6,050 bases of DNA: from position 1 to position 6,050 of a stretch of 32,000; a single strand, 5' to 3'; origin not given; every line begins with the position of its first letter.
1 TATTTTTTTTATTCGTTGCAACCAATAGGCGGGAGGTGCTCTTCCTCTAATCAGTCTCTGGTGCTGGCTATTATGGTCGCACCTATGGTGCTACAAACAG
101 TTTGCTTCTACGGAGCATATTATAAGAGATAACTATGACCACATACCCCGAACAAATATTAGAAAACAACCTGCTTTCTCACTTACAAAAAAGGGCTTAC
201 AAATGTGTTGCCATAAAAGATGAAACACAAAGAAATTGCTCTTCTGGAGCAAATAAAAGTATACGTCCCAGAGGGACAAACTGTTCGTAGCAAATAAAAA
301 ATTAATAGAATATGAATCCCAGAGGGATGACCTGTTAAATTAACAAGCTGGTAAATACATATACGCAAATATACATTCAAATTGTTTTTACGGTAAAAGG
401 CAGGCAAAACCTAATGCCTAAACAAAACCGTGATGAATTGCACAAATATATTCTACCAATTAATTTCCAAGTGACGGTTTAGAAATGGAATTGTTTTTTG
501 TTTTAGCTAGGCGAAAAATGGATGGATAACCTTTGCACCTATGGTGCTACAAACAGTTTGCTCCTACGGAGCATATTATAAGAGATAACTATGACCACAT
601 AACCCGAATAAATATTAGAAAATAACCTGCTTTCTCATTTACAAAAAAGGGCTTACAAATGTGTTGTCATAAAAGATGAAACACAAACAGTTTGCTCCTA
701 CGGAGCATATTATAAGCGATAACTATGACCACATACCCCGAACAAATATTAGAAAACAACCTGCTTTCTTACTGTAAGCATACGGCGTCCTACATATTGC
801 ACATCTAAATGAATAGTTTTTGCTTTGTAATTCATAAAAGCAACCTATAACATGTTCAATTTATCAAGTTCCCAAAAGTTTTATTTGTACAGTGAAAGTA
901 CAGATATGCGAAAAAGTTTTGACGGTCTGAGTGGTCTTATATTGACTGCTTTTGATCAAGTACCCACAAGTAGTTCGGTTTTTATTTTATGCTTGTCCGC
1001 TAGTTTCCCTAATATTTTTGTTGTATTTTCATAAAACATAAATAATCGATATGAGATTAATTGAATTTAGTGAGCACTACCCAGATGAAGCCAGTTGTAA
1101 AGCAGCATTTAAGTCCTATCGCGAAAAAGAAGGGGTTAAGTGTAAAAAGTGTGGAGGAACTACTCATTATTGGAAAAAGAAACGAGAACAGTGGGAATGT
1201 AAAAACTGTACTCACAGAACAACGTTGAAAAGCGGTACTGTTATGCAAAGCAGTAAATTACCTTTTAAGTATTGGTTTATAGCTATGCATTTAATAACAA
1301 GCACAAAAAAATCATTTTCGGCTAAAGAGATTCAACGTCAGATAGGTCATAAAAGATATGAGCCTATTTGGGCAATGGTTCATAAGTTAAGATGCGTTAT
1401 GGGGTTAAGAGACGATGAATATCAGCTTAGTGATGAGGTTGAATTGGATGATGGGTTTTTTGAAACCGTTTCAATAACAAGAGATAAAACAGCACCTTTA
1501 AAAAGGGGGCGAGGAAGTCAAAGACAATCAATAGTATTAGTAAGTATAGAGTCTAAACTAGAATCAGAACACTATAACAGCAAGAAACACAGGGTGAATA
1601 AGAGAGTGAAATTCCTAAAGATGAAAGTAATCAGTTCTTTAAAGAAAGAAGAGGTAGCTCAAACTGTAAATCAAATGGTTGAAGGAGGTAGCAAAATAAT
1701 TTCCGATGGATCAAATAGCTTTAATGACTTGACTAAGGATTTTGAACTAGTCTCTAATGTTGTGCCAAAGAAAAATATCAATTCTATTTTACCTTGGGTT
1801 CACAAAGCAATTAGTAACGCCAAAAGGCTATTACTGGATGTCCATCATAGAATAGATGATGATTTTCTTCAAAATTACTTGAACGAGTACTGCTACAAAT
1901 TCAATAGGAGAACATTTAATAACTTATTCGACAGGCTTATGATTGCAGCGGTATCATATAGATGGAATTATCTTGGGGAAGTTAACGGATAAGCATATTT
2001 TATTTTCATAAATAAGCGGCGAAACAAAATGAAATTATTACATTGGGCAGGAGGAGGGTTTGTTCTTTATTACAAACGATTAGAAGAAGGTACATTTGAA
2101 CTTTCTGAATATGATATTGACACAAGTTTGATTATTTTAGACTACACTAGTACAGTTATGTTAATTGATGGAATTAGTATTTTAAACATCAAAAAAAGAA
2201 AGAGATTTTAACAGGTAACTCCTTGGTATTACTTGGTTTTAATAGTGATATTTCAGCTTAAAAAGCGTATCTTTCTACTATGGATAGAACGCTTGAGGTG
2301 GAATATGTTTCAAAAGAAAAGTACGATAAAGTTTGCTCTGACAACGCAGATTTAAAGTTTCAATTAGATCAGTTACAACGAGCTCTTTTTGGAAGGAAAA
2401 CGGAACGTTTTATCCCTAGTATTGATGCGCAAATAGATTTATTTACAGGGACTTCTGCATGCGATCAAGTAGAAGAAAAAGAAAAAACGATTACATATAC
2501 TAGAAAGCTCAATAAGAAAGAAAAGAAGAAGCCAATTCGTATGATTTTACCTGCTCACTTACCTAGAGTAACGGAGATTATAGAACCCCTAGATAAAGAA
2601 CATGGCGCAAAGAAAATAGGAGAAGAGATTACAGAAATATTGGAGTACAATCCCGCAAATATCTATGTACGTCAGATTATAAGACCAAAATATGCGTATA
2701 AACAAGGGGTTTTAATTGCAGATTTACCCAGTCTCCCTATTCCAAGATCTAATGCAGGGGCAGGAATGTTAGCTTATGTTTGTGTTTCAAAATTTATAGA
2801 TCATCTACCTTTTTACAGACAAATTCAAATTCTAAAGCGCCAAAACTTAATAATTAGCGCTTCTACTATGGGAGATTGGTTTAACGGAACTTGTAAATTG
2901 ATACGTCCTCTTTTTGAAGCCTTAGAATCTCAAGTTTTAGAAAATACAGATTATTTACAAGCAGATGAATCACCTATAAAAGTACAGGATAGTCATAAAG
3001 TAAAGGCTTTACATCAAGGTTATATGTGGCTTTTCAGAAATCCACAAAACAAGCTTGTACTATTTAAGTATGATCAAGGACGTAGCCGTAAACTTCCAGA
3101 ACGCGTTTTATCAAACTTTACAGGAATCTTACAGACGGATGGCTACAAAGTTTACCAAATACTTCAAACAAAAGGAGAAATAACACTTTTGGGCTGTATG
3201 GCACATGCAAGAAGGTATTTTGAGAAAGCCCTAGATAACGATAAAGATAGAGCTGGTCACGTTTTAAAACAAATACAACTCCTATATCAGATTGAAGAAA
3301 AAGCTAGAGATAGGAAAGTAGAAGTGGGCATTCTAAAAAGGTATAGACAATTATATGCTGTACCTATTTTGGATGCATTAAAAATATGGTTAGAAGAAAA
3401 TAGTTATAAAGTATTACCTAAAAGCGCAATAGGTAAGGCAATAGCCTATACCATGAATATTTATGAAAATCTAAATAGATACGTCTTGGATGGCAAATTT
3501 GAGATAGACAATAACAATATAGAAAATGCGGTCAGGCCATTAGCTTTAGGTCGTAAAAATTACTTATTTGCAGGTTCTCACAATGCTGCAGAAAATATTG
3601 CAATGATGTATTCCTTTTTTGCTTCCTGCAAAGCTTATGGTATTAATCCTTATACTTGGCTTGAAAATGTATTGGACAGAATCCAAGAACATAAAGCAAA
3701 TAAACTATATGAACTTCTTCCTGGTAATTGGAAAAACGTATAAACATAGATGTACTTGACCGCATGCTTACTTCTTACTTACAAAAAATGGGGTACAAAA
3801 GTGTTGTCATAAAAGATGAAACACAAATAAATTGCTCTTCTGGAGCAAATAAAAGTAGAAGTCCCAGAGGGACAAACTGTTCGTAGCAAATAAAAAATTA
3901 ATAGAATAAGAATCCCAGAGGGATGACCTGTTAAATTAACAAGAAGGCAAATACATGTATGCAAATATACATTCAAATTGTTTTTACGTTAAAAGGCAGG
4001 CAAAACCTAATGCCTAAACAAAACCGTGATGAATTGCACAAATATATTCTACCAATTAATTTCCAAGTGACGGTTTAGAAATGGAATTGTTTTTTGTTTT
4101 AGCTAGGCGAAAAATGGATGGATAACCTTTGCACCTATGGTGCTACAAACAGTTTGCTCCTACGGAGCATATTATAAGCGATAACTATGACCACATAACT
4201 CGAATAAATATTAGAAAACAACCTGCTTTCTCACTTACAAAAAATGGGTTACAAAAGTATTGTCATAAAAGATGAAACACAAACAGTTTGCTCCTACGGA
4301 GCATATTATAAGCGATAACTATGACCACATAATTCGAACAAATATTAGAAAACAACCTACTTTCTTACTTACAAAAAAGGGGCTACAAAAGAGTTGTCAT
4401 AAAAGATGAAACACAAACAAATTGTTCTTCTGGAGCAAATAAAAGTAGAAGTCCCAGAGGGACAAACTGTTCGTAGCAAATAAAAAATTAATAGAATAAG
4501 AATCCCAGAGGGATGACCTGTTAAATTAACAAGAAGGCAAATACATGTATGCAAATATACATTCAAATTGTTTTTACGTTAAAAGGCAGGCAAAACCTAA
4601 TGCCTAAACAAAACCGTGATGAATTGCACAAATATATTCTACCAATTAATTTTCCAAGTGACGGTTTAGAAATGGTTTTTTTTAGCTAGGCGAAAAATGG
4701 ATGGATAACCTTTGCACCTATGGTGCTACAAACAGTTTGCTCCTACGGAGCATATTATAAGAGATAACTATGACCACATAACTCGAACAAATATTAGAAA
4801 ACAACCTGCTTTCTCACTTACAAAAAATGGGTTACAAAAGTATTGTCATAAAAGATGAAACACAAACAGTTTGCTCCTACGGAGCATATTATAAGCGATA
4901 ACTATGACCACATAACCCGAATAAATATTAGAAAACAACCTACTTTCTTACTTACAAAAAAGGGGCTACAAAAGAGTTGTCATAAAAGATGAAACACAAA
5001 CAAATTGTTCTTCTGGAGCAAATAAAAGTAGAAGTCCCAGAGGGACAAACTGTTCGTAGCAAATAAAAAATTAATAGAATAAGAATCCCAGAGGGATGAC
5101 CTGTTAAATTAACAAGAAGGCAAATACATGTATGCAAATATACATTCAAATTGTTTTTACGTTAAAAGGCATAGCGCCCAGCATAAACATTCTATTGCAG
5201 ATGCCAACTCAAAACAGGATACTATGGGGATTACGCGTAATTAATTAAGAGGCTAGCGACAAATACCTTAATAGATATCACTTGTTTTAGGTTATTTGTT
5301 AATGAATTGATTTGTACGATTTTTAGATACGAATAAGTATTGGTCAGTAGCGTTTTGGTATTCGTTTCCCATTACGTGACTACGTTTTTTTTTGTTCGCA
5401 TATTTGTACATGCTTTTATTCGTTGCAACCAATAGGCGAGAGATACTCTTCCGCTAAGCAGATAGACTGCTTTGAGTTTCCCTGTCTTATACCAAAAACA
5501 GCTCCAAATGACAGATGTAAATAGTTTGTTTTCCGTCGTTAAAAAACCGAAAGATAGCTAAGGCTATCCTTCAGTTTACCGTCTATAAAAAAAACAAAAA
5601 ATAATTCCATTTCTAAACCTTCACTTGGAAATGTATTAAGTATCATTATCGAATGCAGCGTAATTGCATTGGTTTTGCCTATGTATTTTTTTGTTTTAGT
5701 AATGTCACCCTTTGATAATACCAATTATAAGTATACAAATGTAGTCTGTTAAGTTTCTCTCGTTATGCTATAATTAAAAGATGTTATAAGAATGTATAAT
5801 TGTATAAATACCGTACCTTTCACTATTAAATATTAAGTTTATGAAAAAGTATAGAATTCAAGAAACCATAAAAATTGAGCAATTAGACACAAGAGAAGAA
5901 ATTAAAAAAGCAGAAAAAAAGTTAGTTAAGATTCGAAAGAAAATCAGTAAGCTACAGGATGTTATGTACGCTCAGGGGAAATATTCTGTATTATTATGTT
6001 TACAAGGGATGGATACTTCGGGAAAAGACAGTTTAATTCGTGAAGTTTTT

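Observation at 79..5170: Hairpin-dense composite tandem array with hierarchical repeat structure and no credible coding capacity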

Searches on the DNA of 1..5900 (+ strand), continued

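Call 73: search_with_rna_model(model_id=R1, sources=[L001, L002, L003, L004, L005, L006, L007, L008, L009, L010, L011, L012, L013, L014, L015, L016, L017, L018, L019, L020, L021, L022, L023, L024, L025, L026, L027, L028, L029, L030, L031, L032, L033, L034, L035, L036, L037, L038, L039, L040, L041, L042, L043, L044, L045, L046, L047, L048, L049, L050, L051, L052, L053, L054, L055, L056, L057, L058, L059, L060, L061, L062, L063, L064, L065, L066, L067, L068, L069, L070, L071, L072, L073, L074, L075, L076, L077, L078, L079, L080, L081, L082, L083, L084, L085, L086, L087, L088, L089, L090, L091, L092], max_evalue=1)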
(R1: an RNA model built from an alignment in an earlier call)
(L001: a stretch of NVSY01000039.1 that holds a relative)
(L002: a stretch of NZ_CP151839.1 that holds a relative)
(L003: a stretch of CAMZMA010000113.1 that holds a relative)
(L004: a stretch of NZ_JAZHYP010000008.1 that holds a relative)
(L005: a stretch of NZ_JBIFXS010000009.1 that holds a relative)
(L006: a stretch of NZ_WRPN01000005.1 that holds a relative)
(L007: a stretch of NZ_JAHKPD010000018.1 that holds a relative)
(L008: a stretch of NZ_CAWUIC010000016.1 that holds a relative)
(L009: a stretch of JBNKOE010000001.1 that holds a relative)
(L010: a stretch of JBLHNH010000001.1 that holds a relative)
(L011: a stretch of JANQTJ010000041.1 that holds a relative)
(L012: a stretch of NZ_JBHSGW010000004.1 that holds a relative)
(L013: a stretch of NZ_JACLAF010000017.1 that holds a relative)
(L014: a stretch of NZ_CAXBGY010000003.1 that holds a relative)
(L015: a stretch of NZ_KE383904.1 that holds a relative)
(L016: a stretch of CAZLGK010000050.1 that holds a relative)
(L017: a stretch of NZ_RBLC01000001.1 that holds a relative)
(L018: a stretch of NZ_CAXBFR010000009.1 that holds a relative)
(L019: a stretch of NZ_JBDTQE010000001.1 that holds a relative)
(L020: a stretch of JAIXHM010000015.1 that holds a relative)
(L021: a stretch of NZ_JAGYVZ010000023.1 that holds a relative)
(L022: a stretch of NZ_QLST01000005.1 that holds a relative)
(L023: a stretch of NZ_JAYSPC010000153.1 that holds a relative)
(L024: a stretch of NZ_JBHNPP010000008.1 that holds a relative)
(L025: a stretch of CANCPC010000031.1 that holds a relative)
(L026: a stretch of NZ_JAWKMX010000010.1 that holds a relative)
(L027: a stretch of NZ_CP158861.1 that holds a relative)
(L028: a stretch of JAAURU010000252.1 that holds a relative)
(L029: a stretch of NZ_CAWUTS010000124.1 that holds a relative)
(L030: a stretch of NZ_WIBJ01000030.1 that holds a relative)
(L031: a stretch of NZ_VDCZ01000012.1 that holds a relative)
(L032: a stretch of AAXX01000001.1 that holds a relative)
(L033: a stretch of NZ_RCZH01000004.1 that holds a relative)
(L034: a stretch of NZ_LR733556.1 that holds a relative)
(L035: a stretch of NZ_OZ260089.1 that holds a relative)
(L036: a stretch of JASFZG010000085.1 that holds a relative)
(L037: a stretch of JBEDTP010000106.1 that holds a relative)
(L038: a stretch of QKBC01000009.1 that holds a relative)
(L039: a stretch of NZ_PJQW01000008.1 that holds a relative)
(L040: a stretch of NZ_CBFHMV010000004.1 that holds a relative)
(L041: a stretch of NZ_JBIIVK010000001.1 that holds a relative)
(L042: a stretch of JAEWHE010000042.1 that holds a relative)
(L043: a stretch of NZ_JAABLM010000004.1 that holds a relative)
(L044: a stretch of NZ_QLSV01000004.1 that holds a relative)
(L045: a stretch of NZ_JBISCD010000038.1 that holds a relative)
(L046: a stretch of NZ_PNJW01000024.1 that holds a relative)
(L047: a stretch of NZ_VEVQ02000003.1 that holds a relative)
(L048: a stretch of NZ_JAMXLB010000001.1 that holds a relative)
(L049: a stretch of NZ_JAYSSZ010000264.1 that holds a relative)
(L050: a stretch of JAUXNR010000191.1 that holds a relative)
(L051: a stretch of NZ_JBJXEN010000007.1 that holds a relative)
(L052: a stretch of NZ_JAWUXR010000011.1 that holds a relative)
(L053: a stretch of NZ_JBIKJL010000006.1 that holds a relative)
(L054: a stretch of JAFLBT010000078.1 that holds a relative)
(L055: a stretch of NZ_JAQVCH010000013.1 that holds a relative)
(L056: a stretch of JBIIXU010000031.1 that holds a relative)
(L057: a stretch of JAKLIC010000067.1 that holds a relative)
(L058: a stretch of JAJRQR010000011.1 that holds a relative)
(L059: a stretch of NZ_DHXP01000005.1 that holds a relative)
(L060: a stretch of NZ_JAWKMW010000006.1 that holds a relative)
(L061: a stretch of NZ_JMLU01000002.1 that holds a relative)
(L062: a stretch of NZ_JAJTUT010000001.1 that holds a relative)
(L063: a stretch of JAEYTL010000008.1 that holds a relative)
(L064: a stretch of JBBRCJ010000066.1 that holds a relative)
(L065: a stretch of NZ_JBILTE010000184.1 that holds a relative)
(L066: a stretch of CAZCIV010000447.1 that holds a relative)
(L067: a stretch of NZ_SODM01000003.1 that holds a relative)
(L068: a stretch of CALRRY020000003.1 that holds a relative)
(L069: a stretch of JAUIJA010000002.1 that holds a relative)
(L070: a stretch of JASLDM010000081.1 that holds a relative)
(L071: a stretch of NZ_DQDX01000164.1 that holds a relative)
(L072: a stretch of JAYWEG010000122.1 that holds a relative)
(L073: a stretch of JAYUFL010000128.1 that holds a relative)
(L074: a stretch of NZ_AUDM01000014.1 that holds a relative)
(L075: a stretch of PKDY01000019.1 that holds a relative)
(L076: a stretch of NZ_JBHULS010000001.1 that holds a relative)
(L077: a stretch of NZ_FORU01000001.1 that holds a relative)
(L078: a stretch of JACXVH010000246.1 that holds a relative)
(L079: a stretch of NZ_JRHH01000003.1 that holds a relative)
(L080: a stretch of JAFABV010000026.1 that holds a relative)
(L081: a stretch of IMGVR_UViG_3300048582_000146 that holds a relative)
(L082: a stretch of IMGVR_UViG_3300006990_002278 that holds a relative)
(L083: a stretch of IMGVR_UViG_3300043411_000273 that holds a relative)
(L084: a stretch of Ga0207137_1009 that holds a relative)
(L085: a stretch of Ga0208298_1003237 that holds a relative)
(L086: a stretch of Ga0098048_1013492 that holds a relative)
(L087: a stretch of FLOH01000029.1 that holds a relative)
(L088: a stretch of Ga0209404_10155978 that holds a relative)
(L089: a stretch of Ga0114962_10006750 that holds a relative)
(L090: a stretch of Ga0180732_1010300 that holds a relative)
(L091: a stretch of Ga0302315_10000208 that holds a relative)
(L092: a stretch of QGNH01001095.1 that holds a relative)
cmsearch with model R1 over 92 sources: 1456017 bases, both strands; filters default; matches with E-value up to 1: 7.
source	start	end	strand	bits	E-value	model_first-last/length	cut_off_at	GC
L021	8657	8691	-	24.2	0.025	1-34/34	no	0.26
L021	2042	2076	+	22.9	0.052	1-34/34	no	0.34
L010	5279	5328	+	20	0.28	1-34/34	no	0.28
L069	17254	17297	+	19.6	0.35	1-34/34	no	0.2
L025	6160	6194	+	18.9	0.54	1-34/34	no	0.26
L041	16633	16655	+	18.5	0.69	1-34/34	no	0.26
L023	8089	8123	-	18.3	0.75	1-34/34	no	0.29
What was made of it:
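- The best score in 1.46 Mb of other Flavobacteriaceae DNA is 24 bits, against 30-47 bits in the array (call 73).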

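Call 74: search_with_rna_model(model_id=R1, sources=[L093, L094, L101, L102, L104, L107, L108], max_evalue=0.1)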
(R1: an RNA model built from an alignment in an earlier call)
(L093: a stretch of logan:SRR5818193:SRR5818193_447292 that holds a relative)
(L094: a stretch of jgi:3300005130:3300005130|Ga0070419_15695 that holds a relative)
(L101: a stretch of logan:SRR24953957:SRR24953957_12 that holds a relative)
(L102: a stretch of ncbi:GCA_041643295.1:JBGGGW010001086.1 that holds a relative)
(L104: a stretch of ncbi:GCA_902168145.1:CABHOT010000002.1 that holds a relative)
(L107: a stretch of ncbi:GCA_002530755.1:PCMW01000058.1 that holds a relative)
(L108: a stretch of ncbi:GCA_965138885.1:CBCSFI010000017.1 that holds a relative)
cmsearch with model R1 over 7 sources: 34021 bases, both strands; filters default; matches with E-value up to 0.1: 33.
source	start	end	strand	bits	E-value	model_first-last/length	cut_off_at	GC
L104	1919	1952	+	45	2.9e-09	1-34/34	no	0.47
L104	2580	2613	+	45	3e-09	1-34/34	no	0.44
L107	1835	1868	+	44.8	3.2e-09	1-34/34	no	0.44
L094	3604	3637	-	44.7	3.4e-09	1-34/34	no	0.41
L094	2810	2843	+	42.7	1.1e-08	1-34/34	no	0.44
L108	1737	1770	+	42.5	1.2e-08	1-34/34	no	0.41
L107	1881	1914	+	42.3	1.5e-08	1-34/34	no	0.44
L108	1784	1817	+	42.3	1.5e-08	1-34/34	no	0.44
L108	1833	1866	+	42.3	1.5e-08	1-34/34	no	0.44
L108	1881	1914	+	42.3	1.5e-08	1-34/34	no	0.44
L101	4276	4309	-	41.4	2.4e-08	1-34/34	no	0.44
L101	4350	4383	-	39.6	6.8e-08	1-34/34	no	0.44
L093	1059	1092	+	39.6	6.8e-08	1-34/34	no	0.44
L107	2515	2548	-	39.6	6.9e-08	1-34/34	no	0.41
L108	2516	2549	-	37.9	1.8e-07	1-34/34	no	0.44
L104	2516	2549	-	37.5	2.3e-07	1-34/34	no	0.56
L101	3923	3956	+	37.3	2.7e-07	1-34/34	no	0.53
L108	1930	1963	+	32.5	4.5e-06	1-34/34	no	0.44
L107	1930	1963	+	32.2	5.1e-06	1-34/34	no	0.44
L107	2463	2496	-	30.2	1.7e-05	1-34/34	no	0.41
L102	271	305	+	26.5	0.00014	1-34/34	no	0.57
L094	3772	3805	+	25.6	0.00024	1-34/34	no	0.41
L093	1109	1138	+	25.2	0.00032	1-34/34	no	0.43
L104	2466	2498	-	25.1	0.00033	1-34/34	no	0.48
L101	4549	4582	+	24.1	0.00061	1-34/34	no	0.38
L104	1977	1997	+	22.2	0.0018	5-25/34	no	0.62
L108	2463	2497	-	21.4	0.0028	1-34/34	no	0.43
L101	4498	4531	+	19.4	0.0095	1-34/34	no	0.35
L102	413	447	-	18.3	0.017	1-34/34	no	0.49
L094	3566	3584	-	18.1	0.02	5-23/34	no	0.63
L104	2634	2667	+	17.1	0.036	1-34/34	no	0.35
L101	3973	4008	+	16.5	0.052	1-34/34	no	0.44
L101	4400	4433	-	15.7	0.081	1-34/34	no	0.38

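Call 98: search_dna_similar(query=window:774-3771:+, collection=plasmids, mode=near, max_rows=5)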
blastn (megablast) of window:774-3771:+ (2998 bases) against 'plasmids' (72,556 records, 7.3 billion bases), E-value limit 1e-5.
No match.
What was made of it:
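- Tried and rejected: The IS66 element also had no plasmid match (call 98).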

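Call 107: search_with_rna_model(model_id=R1, sources=[L111, L112, L113, L110], max_evalue=0.1)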
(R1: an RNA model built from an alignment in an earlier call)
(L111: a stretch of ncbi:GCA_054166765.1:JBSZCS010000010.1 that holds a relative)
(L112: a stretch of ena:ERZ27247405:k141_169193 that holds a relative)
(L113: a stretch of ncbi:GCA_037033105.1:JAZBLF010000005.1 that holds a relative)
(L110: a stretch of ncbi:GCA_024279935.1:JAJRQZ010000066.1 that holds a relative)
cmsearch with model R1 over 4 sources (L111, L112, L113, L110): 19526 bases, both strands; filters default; matches with E-value up to 0.1: 14.
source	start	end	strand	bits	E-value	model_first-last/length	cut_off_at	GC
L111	581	614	-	40.8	1.9e-08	1-34/34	no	0.47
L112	2179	2212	+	32.9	2e-06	1-34/34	no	0.47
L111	1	28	+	32.3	2.8e-06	7-34/34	5'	0.46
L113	1413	1446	+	32.3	2.8e-06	1-34/34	no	0.35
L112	1413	1446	+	32.3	2.8e-06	1-34/34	no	0.38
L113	2178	2211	+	31.7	4.1e-06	1-34/34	no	0.47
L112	2016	2049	-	30.7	7.1e-06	1-34/34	no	0.38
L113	2016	2049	-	30.7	7.1e-06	1-34/34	no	0.38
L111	46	74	+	26.9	6.7e-05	1-34/34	no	0.45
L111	538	559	-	24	0.00037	5-26/34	no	0.59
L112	1463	1491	+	23.4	0.00052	1-34/34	no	0.52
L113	1463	1491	+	23.4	0.00052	1-34/34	no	0.52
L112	1964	1997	-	18.8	0.0074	1-34/34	no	0.56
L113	1964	1997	-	18.8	0.0074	1-34/34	no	0.56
